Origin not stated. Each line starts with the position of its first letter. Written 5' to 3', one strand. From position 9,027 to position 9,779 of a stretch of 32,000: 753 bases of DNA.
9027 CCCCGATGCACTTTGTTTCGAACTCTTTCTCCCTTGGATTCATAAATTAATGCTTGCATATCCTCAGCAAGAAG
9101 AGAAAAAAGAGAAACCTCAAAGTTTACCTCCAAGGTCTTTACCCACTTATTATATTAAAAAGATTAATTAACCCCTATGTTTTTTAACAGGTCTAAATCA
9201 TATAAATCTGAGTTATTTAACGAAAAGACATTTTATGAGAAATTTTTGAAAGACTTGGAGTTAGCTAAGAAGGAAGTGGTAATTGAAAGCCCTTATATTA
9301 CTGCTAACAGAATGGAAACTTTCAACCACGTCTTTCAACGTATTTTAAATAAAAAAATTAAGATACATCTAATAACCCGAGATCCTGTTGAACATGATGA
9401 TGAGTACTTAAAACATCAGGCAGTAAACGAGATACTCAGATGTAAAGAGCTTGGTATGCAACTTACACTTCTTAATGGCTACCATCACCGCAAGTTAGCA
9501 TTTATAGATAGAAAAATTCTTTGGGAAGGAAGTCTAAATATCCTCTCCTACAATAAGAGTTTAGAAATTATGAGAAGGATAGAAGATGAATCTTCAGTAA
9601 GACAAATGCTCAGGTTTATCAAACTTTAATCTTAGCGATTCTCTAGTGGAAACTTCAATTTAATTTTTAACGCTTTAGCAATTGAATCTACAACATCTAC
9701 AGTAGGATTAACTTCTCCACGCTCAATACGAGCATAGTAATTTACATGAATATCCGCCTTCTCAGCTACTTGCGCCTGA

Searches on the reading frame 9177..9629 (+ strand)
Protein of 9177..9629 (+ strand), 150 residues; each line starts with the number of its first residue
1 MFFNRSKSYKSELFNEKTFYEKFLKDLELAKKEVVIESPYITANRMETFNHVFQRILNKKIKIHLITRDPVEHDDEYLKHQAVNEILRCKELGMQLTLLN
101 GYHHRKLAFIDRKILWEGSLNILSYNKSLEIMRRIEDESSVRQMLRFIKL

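Call 70: search_protein_families(library=pfam, proteins=[window:9177-9629:+], max_evalue=0.001)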
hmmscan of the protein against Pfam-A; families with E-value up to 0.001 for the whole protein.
window:9177-9629:+ (150 aa): 1 family
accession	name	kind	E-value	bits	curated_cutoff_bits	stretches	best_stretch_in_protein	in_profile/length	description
PF13091.12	PLDc_2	-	1.8e-09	38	27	1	25-145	3-125/132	PLD-like domain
